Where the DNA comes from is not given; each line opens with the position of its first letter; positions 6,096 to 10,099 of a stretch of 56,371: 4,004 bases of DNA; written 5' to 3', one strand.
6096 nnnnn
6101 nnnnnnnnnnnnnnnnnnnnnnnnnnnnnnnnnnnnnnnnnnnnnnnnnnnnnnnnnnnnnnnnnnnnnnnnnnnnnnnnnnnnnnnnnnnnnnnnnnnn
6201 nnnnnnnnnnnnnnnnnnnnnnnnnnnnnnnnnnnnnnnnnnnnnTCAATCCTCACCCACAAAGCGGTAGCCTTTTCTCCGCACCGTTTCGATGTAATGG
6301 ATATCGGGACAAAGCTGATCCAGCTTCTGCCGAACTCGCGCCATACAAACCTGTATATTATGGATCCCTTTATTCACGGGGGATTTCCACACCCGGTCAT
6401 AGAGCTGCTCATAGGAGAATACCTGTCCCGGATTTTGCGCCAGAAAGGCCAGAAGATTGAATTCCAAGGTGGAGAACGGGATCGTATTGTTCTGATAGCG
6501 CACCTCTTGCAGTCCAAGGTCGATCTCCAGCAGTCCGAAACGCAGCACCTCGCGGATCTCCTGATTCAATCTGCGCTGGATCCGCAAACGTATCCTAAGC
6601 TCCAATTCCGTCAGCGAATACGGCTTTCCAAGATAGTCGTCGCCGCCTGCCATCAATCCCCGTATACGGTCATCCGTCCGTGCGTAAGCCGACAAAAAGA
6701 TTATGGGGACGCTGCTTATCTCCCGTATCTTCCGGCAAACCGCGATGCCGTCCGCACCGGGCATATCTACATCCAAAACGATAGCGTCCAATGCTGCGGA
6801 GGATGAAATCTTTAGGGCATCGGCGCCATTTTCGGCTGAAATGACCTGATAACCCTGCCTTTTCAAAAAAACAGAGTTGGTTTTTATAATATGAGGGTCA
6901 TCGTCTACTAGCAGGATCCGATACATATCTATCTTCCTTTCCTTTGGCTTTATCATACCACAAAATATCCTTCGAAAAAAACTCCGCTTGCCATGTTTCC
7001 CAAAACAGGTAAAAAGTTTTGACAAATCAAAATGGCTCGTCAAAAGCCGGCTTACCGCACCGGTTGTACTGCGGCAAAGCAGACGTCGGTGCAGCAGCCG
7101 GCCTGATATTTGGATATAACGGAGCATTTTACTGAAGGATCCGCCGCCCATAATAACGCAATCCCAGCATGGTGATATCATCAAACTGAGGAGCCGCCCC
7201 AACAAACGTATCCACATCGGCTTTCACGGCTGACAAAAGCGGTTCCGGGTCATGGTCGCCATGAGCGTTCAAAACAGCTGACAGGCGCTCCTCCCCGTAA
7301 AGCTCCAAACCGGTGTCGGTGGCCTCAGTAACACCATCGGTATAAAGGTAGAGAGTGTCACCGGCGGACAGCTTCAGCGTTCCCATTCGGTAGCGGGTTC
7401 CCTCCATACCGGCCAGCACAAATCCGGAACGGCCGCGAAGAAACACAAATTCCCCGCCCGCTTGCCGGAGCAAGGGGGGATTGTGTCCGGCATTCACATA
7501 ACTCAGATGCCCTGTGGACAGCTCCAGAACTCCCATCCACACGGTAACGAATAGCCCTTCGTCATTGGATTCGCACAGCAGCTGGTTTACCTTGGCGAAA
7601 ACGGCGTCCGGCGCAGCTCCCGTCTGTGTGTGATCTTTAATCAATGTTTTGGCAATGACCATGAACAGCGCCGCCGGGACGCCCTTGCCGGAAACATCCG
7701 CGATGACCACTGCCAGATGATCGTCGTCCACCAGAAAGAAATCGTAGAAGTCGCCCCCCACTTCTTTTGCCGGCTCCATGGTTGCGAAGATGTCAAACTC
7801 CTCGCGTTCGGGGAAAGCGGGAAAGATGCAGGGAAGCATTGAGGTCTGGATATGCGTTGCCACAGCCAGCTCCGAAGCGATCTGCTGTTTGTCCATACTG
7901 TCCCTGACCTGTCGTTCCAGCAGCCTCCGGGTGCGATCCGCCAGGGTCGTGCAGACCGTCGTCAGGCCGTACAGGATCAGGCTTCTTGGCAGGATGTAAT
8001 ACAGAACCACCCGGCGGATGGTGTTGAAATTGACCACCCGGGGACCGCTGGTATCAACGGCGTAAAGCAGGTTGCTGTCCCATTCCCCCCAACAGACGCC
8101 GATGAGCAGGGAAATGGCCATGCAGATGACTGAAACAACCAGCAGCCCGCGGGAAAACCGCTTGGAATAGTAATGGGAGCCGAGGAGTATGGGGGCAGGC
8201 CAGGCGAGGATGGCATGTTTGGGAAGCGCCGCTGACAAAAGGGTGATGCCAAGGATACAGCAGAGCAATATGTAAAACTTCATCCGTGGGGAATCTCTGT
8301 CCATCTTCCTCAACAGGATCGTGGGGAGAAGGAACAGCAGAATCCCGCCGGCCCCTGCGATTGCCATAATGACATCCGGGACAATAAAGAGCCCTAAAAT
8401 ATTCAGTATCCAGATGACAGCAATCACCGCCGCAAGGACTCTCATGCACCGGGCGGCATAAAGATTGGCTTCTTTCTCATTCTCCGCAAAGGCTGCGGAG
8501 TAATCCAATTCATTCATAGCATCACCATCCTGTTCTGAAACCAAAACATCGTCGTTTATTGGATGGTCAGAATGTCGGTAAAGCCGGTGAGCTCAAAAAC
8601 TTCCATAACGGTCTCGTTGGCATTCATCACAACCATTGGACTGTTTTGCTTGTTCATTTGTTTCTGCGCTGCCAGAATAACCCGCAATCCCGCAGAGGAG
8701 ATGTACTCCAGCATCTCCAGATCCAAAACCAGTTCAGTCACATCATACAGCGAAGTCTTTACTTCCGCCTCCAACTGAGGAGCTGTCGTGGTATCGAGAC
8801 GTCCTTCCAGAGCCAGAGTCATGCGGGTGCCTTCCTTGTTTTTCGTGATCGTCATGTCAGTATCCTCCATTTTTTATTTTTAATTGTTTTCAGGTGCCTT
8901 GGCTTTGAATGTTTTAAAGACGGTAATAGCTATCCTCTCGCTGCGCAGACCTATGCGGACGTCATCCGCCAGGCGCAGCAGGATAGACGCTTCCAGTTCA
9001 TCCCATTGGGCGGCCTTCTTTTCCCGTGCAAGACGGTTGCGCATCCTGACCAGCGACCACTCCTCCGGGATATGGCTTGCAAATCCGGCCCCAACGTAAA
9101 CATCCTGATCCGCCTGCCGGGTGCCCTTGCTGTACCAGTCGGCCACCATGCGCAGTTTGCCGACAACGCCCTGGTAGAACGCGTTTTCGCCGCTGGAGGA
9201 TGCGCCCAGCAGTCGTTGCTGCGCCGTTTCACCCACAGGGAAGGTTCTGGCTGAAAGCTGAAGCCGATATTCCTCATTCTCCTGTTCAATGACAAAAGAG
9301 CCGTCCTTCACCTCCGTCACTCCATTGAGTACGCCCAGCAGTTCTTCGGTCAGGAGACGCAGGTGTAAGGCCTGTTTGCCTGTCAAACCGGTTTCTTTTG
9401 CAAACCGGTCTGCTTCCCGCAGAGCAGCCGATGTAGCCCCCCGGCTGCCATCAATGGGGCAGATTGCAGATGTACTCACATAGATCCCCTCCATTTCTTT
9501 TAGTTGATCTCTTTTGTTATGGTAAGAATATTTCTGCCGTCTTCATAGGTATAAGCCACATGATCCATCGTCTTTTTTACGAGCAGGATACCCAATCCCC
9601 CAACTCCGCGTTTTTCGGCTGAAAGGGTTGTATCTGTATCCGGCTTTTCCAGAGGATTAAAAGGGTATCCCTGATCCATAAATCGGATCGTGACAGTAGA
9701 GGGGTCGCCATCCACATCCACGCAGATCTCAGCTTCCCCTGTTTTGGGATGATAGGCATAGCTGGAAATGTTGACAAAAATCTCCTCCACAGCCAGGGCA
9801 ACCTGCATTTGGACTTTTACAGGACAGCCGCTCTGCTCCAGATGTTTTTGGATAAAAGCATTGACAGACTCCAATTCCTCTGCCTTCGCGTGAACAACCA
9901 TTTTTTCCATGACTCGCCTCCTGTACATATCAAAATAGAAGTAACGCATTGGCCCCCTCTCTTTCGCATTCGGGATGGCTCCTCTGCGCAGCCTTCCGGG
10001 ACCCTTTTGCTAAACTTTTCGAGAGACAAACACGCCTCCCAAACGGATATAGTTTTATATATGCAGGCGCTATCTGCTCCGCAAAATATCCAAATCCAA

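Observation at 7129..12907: Partner-switching module without a sigma factor, with RsbW-like pseudo-kinase domains fused to two nutrient transporters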

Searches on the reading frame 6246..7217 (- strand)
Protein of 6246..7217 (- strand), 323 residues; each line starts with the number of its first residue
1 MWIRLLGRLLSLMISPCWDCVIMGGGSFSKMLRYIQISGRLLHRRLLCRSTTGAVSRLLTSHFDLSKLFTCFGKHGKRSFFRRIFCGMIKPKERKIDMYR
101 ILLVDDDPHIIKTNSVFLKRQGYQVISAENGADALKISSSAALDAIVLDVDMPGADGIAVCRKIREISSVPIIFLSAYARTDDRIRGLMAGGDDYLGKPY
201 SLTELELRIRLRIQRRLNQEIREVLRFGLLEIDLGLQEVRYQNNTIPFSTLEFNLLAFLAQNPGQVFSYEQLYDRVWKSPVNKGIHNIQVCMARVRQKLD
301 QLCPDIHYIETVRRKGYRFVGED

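Call 3: search_protein_families(library=pfam, proteins=[window:6246-7217:-], max_evalue=0.1)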
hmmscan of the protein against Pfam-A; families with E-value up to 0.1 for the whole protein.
window:6246-7217:- (323 aa): 3 families
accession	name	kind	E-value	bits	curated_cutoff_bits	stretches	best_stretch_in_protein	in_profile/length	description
PF00072.30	Response_reg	-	5.2e-27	94.6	30.2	1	101-209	1-110/111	Response regulator receiver domain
PF00486.34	Trans_reg_C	-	1.3e-19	70.5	26.2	1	245-319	3-77/77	Transcriptional regulatory protein, C terminal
PF03709.21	OKR_DC_1_N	-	0.0008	20.1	29.3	1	118-177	13-71/111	Orn/Lys/Arg decarboxylase, N-terminal domain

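Call 4: search_protein_families(library=ncbifam, proteins=[window:6246-7217:-], max_evalue=0.1)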
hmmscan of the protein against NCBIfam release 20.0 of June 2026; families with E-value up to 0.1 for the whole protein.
window:6246-7217:- (323 aa): 101 families (the best 25 are shown)
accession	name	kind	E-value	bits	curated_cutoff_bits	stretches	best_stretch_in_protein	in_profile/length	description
NF045944.1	ResRegRpaBCyano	equivalog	2.7e-52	177.4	330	1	102-319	1-227/229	response regulator transcription factor RpaB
NF040689.1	MtrAB_MtrA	equivalog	5.3e-51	173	300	1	101-318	1-217/219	MtrAB system response regulator MtrA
TIGR02154.1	PhoB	equivalog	2e-48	164.7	296.2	1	100-319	4-225/226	phosphate regulon transcriptional regulator PhoB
NF041733.1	resp_reg_CseB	equivalog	1.6e-44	152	350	1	100-319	2-226/228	two-component system response regulator CseB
NF008296.0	PRK11083.1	equivalog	4.2e-44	150.6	273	1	98-319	3-225/228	two-component system response regulator CreB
NF033120.0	vanR_FM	exception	1.6e-42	145.8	460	1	100-321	5-231/231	vancomycin resistance response regulator transcription factor, VanR-F/VanR-M family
NF053854.1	RespRegPhoBBctds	equivalog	6e-42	143.5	270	1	101-307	1-215/225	two-component system response regulator PhoB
NF033117.2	vanR_ACDEGLN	exception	1.6e-39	135.8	350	1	101-318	1-224/226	VanR-ABDEGLN family response regulator transcription factor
NF007982.1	PRK10710.1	equivalog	2.1e-39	135.5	380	1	97-320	6-228/235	envelope stress response regulator BaeR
TIGR01387.1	cztR_silR_copR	subfamily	8.7e-39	133.4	279.2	1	101-318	1-217/218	heavy metal response regulator transcription factor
NF007005.1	PRK09468.1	equivalog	2.6e-38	131.8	331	1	99-322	4-234/237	osmolarity response regulator transcription factor OmpR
NF041734.1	resp_reg_RppA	equivalog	1e-37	129.7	250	1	100-319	2-227/229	two-component system response regulator RppA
NF040534.1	resp_reg_YycF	equivalog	1.6e-37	129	340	1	100-319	2-227/231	response regulator YycF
NF007820.0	PRK10529.1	equivalog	1.4e-36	126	325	1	100-320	3-224/225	two-component system response regulator KdpE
NF008199.0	PRK10955.1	equivalog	1.5e-33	116.6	341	1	98-321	1-230/232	envelope stress response regulator transcription factor CpxR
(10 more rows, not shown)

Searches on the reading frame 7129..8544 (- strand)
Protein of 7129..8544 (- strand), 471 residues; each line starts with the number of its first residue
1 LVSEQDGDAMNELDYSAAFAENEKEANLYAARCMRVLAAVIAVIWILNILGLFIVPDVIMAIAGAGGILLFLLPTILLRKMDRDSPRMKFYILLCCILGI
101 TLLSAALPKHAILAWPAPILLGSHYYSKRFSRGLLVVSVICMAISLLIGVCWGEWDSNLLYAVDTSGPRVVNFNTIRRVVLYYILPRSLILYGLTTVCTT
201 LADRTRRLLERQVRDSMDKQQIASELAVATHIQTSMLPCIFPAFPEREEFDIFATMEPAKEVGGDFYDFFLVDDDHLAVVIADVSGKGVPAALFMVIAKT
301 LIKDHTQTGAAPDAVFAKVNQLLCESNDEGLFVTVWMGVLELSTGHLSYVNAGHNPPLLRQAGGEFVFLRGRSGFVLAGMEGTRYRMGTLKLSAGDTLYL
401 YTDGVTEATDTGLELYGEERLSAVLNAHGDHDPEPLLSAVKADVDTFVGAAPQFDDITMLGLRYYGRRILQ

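Call 3: search_protein_families(library=pfam, proteins=[window:7129-8544:-], max_evalue=0.1)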
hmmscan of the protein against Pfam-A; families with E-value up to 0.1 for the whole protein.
window:7129-8544:- (471 aa): 1 family
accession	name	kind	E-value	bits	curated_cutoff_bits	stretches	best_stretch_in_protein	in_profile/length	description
PF07228.17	SpoIIE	-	2.4e-50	171.6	25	1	273-464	1-191/192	Stage II sporulation protein E (SpoIIE)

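Call 4: search_protein_families(library=ncbifam, proteins=[window:7129-8544:-], max_evalue=0.1)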
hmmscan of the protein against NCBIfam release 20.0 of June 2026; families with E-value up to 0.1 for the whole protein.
window:7129-8544:- (471 aa): 4 families
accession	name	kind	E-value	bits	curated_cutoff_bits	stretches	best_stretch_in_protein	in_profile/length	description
NF038263.1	prot_phos_SiaA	equivalog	1.2e-17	63.7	700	1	201-463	390-656/658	biofilm regulation protein phosphatase SiaA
NF045505.1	RR_RssB_Pseudo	equivalog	2.4e-15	56.5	700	1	207-408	136-341/394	two-component system response regulator RssB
TIGR02865.1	spore_II_E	equivalog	1e-07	30.5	490.8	1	260-459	564-758/764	stage II sporulation protein E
NF045633.1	LipidAPhtaseLpxF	equivalog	0.04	13.8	400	1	59-173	59-173/217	lipid A 4'-phosphatase LpxF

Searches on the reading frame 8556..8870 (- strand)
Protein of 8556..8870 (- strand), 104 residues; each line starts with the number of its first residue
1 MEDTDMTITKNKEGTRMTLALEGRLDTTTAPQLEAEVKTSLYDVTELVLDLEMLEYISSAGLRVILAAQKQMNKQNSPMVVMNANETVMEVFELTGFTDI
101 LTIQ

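Call 3: search_protein_families(library=pfam, proteins=[window:8556-8870:-], max_evalue=0.1)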
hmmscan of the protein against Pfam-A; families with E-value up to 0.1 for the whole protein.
window:8556-8870:- (104 aa): 2 families
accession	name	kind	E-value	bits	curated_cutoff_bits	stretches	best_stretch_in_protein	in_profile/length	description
PF01740.26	STAS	-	3.7e-16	59.2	22.6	1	12-103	7-99/106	STAS domain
PF13466.11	STAS_2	-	1.2e-13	51.5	29.2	1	19-97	1-79/80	STAS domain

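Call 4: search_protein_families(library=ncbifam, proteins=[window:8556-8870:-], max_evalue=0.1)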
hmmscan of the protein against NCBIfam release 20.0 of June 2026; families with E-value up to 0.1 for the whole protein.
window:8556-8870:- (104 aa): 5 families
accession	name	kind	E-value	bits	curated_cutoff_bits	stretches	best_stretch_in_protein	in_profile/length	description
TIGR00377.1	ant_ant_sig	superfamily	7.3e-22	77.3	53.45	1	6-103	3-102/108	anti-sigma factor antagonist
TIGR02886.1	spore_II_AA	equivalog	7.4e-15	54.9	114.75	1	12-103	5-98/106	anti-sigma F factor antagonist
NF033618.0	mlaB_1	equivalog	8.7e-07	29.3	90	1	16-100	9-91/94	lipid asymmetry maintenance protein MlaB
NF002134.0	PRK00971.1-4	equivalog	0.00052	18.9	557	1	9-90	322-403/429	glutaminase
NF047705.1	slr1659_superfam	superfamily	0.0035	17.6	100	1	17-87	17-91/111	slr1659 superfamily regulator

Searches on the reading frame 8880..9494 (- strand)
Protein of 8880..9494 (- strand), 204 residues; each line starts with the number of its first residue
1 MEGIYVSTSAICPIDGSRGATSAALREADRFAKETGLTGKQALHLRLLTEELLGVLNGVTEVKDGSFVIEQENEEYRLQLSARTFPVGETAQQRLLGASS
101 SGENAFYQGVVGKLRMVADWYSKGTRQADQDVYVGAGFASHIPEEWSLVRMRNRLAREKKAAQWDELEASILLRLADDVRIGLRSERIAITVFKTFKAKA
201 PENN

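Call 3: search_protein_families(library=pfam, proteins=[window:8880-9494:-], max_evalue=0.1)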
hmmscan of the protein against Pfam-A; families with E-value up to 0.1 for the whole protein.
window:8880-9494:- (204 aa): 1 family
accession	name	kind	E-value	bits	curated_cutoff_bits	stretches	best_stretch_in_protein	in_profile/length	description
PF07812.18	TfuA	-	0.0087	16.3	30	1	116-180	49-114/119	TfuA-like protein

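Call 4: search_protein_families(library=ncbifam, proteins=[window:8880-9494:-], max_evalue=0.1)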
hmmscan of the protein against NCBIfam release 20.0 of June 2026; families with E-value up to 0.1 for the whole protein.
window:8880-9494:- (204 aa): 0 families

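Call 9: search_protein_families(library=pfam, proteins=[window:8883-9494:-], max_evalue=10)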
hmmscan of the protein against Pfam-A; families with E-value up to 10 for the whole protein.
seq(204 aa): 1 family
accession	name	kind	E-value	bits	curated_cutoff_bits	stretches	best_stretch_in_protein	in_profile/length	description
PF07812.18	TfuA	-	0.0087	16.3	30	1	116-180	49-114/119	TfuA-like protein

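Call 78: search_protein_representatives(protein=window:8880-9494:-)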
Query: 204 residues. Proteins with E-value up to 0.001 (for the whole library): 615; up to 1e-10: 318; up to 1e-30: 11. The best 150 are listed.
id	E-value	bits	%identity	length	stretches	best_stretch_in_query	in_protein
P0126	2.0e-75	269.2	66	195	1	7-197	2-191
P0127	2.1e-43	164.8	47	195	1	9-197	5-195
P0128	9.9e-43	162.6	35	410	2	15-200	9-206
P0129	6.3e-42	159.9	47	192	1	18-196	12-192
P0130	6.7e-42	159.8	50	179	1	9-196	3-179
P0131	3.8e-39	150.9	44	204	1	9-197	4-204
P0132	9.7e-39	149.5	45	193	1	9-196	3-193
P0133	2.9e-35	138.2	54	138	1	61-195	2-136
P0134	1.1e-33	133.1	45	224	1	9-192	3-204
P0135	2.3e-31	125.5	34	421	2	12-197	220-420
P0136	4.0e-31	124.7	41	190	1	10-197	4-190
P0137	1.3e-30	123.1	43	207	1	23-196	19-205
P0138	2.4e-28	115.7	38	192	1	10-196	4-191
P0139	9.4e-28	113.7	40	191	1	22-192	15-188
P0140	3.3e-27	111.9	40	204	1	13-198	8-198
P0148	8.5e-25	104.1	30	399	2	14-192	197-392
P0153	4.3e-24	101.8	30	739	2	9-196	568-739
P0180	3.4e-20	89.1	36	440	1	8-194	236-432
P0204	2.2e-19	86.4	29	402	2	28-197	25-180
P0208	4.5e-19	85.4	33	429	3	22-198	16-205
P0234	9.2e-18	81.2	35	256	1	10-196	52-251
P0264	1.7e-16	77.0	36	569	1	13-198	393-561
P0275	4.5e-16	75.7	37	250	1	20-196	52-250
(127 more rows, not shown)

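Call 82: search_protein_families(library=pfam, alignment_id=A5, max_evalue=1)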
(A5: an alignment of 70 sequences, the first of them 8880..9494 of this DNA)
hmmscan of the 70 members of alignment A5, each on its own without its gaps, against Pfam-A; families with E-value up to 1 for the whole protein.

A. member 1, window:8880-9494:- (204 aa): 1 family
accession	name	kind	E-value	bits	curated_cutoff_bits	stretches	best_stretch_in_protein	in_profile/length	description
PF07812.18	TfuA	-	0.0087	16.3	30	1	116-180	49-114/119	TfuA-like protein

B. families by the number of members that match (of 70 scanned): 33 families (the first 25 are shown)
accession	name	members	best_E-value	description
PF21091.2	SPT16_C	2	0.033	FACT complex subunit SPT16, C-terminal domain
PF07812.18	TfuA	1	0.0087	TfuA-like protein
PF23019.1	DUF7033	1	0.013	Family of unknown function (DUF7033)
PF12266.13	DUF3613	1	0.018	Protein of unknown function (DUF3613)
PF14552.11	Tautomerase_2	1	0.025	Tautomerase enzyme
PF19277.4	GPAT_C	1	0.036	Glycerol-3-phosphate acyltransferase C-terminal region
PF22850.1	CATSPERD-E_C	1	0.036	CATSPERD/E C-terminal domain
PF23910.1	DUF7252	1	0.037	Domain of unknown function (DUF7252)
PF25307.1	SEA_Gpr126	1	0.039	SEA domain of adhesion GPCR Gpr126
PF22509.2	CARDS-D2_trefoil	1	0.06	CARDS D2, beta trefoil domain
PF01918.27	Alba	1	0.076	Alba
PF14262.12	Cthe_2159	1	0.089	Carbohydrate-binding domain-containing protein Cthe_2159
PF13581.12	HATPase_c_2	1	0.093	Histidine kinase-like ATPase domain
PF18521.6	TAD2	1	0.095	Transactivation domain 2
PF21574.2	Cas9_PI_C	1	0.099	CRISPR-associated endonuclease Cas9, C-terminal domain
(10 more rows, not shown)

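Call 83: search_solved_structures(query=A5, max_evalue=10)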
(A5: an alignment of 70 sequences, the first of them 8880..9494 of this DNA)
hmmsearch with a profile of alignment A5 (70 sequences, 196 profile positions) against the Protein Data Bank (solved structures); distinct sequences matched with E-value up to 10: 1.
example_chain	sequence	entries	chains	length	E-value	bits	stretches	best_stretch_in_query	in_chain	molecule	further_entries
6h3r_A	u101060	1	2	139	0.69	12.7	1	135-171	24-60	Mothers against decapentaplegic homolog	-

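Call 86: find_related_loci(query=A6, collection=metagenome_contigs, flank=6000)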
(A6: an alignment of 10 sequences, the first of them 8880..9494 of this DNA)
Query A6 (204 aa) in metagenome_contigs; peptide patterns used: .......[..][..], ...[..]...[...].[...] (x = any residue, [..] = any of these).
595 stretches matched a pattern; 425 encode a relative of the query (tblastn E <= 1e-3); the best 80 are kept; 80 distinct loci.
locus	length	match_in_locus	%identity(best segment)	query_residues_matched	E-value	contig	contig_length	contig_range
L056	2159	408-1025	40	5-192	9e-41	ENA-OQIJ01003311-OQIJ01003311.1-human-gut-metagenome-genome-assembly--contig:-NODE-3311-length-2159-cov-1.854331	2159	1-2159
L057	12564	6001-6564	39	9-197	2e-37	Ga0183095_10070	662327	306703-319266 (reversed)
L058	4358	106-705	34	5-196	7e-31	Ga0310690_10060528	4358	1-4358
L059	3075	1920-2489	34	9-193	2e-29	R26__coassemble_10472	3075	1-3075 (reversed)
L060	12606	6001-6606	33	9-197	9e-29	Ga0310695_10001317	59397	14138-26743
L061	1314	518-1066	37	24-196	7e-29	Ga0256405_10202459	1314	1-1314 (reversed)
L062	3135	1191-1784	33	9-197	4e-28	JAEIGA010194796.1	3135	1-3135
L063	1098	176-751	35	11-194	8e-29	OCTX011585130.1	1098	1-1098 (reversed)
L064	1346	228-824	33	6-196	1e-28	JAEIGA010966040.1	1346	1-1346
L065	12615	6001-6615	30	11-194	5e-28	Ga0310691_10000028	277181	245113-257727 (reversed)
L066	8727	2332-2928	35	9-196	1e-27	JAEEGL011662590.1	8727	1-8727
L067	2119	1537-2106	34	24-194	3e-27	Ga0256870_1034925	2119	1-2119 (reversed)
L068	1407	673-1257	33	9-196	9e-28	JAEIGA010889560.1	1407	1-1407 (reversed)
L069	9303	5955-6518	34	9-196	2e-27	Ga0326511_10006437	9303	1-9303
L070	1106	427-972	34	24-196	3e-28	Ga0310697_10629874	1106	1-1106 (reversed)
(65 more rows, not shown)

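Call 88: search_protein_families(library=pfam, proteins=[P0153, P0264, P0180, P0128, P0135, P0148, P0208, P0234, P0275, P0204], max_evalue=0.01)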
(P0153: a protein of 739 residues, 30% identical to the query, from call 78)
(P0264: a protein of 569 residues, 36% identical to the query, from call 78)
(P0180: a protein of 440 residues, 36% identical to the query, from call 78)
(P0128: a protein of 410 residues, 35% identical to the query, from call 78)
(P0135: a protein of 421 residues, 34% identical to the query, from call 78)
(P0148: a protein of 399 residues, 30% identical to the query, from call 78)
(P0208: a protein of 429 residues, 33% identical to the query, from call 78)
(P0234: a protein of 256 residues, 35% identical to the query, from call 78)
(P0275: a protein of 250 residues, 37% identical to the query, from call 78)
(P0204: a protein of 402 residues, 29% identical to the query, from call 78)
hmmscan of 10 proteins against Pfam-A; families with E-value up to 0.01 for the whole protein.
P0153 (739 aa): 2 families
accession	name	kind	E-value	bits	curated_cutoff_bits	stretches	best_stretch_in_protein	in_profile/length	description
PF11187.14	Mbeg1-like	-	2.7e-75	253.1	21.1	1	92-314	1-223/224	Mbeg1-like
PF07859.19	Abhydrolase_3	-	0.0085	16.3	25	0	159-227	52-122/210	alpha/beta hydrolase fold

P0264 (569 aa): 2 families
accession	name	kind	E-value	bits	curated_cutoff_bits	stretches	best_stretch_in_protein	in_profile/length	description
PF11187.14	Mbeg1-like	-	1e-73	248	21.1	1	93-314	2-223/224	Mbeg1-like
PF01764.32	Lipase_3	-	0.0094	16.3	22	0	174-219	62-109/140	Lipase (class 3)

P0180 (440 aa): 0 families

P0128 (410 aa): 0 families

P0135 (421 aa): 0 families

P0148 (399 aa): 0 families

P0208 (429 aa): 0 families

P0234 (256 aa): 0 families

P0275 (250 aa): 0 families

P0204 (402 aa): 0 families

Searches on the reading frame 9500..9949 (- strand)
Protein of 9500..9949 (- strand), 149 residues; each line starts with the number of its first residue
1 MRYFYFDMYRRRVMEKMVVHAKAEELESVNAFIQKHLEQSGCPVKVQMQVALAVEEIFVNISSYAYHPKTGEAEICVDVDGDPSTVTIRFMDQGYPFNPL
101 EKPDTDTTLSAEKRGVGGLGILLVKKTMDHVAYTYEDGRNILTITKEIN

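Call 3: search_protein_families(library=pfam, proteins=[window:9500-9949:-], max_evalue=0.1)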
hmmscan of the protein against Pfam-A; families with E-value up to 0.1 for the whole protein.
window:9500-9949:- (149 aa): 2 families
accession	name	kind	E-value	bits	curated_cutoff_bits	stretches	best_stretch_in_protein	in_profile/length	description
PF13581.12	HATPase_c_2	-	3.1e-24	85.8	27.4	1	20-146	2-127/127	Histidine kinase-like ATPase domain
PF02518.31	HATPase_c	-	0.0027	18.6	26.4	1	50-129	6-85/111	Histidine kinase-, DNA gyrase B-, and HSP90-like ATPase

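Call 4: search_protein_families(library=ncbifam, proteins=[window:9500-9949:-], max_evalue=0.1)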
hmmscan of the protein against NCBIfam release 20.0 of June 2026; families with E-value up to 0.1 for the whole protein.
window:9500-9949:- (149 aa): 5 families
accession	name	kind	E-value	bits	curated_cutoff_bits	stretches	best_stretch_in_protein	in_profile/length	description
NF003144.0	PRK04069.1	equivalog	2.7e-07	30.1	145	1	50-146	43-141/161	anti-sigma B factor RsbW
TIGR01924.1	rsbW_low_gc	equivalog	3.3e-05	23.4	155.05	1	20-148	13-143/159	anti-sigma B factor RsbW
NF041045.1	RsbA_anti_sig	subfamily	9.2e-05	21.8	210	1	19-137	184-292/303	anti-sigma factor RsbA family regulatory protein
TIGR01925.2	spIIAB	equivalog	0.0011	18.8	135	1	39-138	27-125/137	anti-sigma F factor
NF009419.0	PRK12784.1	equivalog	0.089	12.9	135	0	53-67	15-29/84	hypothetical protein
